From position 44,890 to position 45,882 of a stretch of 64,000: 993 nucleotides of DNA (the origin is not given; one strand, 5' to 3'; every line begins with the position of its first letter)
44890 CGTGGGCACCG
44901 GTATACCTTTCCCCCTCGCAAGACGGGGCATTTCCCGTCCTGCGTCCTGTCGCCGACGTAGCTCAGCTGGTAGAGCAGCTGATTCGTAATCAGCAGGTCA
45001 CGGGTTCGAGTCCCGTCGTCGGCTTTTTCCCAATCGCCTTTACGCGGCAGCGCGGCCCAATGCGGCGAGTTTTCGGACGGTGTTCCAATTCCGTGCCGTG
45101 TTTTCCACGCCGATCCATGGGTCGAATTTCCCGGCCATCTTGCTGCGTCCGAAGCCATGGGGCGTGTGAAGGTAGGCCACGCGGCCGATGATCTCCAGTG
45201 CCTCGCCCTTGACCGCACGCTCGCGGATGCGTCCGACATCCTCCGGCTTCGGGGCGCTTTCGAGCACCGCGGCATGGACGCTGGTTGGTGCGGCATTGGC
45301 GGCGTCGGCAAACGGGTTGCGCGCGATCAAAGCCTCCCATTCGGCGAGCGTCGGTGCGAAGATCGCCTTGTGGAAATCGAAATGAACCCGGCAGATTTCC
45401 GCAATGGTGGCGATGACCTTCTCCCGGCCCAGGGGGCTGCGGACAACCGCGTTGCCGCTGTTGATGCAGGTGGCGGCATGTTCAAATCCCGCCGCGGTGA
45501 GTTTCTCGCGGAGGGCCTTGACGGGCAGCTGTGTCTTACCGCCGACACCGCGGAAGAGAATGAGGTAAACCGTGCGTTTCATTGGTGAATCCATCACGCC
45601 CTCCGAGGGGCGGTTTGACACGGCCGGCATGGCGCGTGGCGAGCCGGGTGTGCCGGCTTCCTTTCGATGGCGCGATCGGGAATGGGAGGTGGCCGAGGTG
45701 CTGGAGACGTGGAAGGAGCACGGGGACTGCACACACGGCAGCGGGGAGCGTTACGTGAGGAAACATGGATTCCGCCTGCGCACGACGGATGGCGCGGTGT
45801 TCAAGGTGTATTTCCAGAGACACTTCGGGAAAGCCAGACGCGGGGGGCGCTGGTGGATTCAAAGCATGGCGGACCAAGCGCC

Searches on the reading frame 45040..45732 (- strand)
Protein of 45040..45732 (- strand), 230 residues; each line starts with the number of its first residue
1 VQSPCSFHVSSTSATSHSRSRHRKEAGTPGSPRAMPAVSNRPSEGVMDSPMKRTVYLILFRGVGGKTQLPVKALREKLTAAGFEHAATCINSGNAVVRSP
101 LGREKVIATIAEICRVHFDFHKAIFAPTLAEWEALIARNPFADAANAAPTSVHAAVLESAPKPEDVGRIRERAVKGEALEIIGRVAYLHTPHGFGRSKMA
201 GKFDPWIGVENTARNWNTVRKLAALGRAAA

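Call 88: search_protein_families(library=pfam, proteins=[window:45040-45732:-], max_evalue=0.001)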
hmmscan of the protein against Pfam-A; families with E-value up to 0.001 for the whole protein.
window:45040-45732:- (230 aa): 1 family
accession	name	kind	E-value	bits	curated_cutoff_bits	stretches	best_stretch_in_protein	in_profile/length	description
PF08002.16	DUF1697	-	2.2e-25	90.1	24.4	1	54-187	2-137/137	Protein of unknown function (DUF1697)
